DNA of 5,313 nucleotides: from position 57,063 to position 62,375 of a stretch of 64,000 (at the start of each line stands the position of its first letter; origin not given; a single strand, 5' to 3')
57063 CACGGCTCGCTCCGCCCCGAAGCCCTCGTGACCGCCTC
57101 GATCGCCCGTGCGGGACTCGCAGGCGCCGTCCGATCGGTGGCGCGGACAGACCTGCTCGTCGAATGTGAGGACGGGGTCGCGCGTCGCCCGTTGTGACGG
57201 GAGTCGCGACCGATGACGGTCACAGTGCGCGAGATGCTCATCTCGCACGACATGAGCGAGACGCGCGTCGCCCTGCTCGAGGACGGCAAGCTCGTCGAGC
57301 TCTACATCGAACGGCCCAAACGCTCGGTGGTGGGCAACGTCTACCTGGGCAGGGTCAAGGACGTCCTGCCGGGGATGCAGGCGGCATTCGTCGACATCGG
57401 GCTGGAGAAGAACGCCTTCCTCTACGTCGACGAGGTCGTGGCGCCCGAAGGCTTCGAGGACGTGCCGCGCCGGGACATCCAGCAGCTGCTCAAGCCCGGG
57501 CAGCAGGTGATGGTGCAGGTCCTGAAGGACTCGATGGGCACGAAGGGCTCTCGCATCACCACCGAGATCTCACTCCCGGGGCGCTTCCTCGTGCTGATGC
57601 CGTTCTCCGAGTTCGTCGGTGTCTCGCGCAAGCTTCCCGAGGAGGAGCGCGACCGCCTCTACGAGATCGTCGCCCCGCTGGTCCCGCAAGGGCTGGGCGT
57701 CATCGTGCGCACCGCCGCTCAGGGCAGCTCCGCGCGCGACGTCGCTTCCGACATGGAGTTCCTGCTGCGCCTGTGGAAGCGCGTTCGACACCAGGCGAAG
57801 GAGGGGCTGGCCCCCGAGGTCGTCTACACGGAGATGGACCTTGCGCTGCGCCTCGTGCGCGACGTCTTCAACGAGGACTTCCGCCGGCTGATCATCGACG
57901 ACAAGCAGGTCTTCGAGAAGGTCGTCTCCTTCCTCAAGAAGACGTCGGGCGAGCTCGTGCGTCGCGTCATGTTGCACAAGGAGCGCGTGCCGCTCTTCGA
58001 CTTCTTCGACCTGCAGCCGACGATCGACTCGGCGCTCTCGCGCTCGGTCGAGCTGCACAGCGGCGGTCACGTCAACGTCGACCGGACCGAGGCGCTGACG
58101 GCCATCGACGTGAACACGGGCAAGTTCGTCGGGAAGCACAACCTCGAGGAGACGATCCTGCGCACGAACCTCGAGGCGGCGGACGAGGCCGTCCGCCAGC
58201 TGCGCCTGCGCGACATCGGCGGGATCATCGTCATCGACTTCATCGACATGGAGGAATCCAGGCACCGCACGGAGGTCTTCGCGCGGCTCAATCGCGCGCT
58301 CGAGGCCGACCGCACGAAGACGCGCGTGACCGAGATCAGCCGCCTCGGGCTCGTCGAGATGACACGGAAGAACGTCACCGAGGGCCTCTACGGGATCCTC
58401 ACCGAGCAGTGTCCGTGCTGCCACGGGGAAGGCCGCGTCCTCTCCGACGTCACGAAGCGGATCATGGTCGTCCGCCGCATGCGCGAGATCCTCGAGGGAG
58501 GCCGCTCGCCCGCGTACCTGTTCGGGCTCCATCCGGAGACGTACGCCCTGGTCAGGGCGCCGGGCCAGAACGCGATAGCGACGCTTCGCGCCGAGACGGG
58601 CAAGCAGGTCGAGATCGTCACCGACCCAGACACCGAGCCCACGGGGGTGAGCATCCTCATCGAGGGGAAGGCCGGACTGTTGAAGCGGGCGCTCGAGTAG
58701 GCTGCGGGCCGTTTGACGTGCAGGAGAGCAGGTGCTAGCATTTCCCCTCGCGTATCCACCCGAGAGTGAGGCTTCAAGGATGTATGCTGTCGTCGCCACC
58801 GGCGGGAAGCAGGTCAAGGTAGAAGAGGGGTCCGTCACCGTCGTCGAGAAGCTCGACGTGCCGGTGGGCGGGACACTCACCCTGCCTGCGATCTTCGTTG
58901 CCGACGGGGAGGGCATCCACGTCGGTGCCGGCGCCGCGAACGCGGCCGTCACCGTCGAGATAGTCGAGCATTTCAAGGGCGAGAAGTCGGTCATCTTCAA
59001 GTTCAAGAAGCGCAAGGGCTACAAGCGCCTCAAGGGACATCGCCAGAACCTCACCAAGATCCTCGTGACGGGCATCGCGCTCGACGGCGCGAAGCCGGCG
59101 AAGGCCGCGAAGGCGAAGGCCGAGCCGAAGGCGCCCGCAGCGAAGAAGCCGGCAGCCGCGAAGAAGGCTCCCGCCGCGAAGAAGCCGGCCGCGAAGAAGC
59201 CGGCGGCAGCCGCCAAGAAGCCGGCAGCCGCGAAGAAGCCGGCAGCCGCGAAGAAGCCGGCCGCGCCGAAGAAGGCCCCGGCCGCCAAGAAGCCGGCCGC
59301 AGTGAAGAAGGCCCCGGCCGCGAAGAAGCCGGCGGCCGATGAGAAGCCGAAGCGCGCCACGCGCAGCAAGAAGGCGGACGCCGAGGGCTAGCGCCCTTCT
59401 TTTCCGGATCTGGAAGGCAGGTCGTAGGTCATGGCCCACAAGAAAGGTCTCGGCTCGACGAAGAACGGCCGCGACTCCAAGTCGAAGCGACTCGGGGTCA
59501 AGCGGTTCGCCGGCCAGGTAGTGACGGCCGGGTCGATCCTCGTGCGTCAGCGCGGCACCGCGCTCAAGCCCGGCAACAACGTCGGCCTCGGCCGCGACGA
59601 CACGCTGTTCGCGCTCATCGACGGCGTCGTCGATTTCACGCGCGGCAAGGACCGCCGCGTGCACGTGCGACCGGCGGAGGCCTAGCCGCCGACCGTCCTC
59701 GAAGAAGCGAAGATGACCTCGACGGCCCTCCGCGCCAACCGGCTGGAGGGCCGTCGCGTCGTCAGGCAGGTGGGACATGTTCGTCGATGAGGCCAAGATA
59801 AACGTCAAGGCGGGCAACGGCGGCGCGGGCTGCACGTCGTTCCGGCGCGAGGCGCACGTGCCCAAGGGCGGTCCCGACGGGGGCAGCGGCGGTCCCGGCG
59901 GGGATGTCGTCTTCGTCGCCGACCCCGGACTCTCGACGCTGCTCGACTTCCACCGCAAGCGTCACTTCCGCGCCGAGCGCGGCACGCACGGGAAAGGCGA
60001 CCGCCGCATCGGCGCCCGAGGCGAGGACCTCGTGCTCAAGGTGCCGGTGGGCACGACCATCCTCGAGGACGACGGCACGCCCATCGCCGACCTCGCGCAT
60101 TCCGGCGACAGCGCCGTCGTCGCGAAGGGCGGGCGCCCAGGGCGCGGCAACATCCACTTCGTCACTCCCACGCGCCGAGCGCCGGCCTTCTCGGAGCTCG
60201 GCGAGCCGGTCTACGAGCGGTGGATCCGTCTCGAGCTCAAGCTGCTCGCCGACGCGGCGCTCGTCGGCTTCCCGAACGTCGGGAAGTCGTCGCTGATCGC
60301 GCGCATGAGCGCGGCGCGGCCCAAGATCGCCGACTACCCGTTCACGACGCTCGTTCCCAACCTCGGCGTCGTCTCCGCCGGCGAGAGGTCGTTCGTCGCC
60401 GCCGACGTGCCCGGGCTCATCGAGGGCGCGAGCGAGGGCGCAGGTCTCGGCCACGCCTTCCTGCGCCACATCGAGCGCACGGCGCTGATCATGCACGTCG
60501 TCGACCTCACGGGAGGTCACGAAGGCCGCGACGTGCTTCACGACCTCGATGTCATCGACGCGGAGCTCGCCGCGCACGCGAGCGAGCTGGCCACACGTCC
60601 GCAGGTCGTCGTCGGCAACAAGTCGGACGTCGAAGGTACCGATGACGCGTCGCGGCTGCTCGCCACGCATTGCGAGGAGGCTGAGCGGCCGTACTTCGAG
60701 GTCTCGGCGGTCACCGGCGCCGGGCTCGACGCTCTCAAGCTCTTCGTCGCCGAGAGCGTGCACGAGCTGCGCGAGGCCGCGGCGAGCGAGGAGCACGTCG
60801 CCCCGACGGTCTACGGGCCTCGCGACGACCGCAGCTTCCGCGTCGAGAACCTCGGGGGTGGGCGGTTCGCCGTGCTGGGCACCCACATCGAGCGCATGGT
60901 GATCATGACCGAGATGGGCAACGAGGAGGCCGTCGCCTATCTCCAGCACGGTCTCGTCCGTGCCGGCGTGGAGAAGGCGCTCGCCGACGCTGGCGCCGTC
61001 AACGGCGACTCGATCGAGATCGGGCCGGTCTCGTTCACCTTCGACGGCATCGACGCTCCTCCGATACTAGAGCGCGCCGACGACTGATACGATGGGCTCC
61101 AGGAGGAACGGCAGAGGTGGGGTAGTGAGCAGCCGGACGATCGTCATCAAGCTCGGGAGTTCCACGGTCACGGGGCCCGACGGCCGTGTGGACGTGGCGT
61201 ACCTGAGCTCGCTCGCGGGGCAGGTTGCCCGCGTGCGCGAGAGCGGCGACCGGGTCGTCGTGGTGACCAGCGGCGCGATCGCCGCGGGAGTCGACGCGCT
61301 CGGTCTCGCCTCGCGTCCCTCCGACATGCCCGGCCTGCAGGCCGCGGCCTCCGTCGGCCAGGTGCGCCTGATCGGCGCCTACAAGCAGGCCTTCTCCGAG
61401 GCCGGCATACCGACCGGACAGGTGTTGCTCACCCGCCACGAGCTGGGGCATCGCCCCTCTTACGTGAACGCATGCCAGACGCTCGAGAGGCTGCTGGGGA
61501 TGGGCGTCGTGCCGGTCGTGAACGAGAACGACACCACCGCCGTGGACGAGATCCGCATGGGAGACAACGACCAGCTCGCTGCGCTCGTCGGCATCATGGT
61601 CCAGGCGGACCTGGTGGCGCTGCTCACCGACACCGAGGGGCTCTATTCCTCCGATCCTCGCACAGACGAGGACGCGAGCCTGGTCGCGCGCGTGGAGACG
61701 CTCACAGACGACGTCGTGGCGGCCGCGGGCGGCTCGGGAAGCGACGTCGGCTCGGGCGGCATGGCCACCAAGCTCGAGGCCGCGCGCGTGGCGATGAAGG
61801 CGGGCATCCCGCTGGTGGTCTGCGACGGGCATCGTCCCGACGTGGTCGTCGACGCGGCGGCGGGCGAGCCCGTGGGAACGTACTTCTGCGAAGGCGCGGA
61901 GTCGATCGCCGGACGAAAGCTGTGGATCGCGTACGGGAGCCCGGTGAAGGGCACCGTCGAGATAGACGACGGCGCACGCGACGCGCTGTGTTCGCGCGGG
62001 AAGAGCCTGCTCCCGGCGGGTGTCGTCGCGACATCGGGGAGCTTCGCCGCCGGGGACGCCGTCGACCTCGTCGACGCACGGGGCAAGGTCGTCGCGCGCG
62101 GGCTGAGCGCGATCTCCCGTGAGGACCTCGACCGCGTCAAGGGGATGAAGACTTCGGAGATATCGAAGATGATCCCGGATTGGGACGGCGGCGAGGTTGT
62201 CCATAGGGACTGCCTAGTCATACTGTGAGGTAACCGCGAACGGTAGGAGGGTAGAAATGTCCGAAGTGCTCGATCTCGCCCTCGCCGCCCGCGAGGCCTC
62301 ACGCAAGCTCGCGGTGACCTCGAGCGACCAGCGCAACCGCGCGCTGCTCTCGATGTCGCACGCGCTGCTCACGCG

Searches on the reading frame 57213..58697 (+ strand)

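Call 29: search_protein_families(library=pfam, proteins=[window:57213-58697:+], max_evalue=0.001)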
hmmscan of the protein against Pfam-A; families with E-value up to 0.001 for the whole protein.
window:57213-58697:+ (495 aa): 1 family
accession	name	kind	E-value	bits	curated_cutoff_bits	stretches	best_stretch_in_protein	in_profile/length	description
PF10150.14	RNase_E_G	-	7.5e-99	331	25.5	1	120-387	1-269/270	Ribonuclease E/G family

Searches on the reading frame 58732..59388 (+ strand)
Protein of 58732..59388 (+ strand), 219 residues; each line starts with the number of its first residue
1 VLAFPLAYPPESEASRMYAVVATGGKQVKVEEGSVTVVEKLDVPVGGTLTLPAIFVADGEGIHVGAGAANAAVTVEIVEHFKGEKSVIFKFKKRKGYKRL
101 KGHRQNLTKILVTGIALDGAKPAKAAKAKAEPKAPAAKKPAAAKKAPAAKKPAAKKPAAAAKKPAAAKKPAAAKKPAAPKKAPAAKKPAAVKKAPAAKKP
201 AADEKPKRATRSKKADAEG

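Call 29: search_protein_families(library=pfam, proteins=[window:58732-59388:+], max_evalue=0.001)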
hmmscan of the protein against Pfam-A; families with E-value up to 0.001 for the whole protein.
window:58732-59388:+ (219 aa): 1 family
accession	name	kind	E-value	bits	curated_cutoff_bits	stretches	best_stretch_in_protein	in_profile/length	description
PF00829.26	Ribosomal_L21p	-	1.6e-29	102.5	27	1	17-115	1-99/99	Ribosomal prokaryotic L21 protein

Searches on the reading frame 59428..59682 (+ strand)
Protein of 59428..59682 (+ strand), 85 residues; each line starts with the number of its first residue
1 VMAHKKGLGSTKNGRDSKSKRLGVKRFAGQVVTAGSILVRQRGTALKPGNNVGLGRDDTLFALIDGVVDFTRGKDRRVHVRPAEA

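Call 29: search_protein_families(library=pfam, proteins=[window:59428-59682:+], max_evalue=0.001)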
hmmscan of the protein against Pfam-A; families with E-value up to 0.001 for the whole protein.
window:59428-59682:+ (85 aa): 1 family
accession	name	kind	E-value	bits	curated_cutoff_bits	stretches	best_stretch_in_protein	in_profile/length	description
PF01016.24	Ribosomal_L27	-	1.9e-36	124.4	20.5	1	3-78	1-76/79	Ribosomal L27 protein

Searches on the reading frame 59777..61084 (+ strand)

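Call 29: search_protein_families(library=pfam, proteins=[window:59777-61084:+], max_evalue=0.001)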
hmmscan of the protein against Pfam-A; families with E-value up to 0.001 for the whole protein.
window:59777-61084:+ (436 aa): 4 families
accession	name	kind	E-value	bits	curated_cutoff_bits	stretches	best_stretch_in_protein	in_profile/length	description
PF01018.28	GTP1_OBG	-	4.6e-58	195.7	27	1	3-156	1-155/155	GTP1/OBG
PF01926.29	MMR_HSR1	-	7.7e-25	87.6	21.9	1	160-282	2-113/113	50S ribosome-binding GTPase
PF09269.16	DUF1967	-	4.8e-17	62.2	27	1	354-422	1-70/70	Domain of unknown function (DUF1967)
PF02421.24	FeoB_N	-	1.8e-07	31.2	27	1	160-243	3-87/156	Ferrous iron transport protein B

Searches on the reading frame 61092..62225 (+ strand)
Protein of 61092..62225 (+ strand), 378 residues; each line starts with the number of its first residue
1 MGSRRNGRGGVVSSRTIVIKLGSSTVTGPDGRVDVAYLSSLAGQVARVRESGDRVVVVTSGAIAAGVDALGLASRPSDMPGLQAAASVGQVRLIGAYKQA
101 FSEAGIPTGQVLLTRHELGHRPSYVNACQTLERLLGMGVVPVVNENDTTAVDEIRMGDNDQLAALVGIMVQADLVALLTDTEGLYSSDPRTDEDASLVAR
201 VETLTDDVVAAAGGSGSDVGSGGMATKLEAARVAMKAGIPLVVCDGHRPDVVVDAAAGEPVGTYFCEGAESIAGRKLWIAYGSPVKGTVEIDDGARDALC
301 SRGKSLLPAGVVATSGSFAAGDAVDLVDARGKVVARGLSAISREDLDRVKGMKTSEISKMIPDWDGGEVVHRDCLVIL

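Call 29: search_protein_families(library=pfam, proteins=[window:61092-62225:+], max_evalue=0.001)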
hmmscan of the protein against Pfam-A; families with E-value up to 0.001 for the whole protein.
window:61092-62225:+ (378 aa): 2 families
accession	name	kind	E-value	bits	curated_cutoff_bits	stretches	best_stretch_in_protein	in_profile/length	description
PF00696.33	AA_kinase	-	6.9e-44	150.8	24.9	1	16-245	2-234/234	Amino acid kinase family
PF01472.26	PUA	-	7.4e-19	67.9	24.8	1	287-359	1-72/74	PUA domain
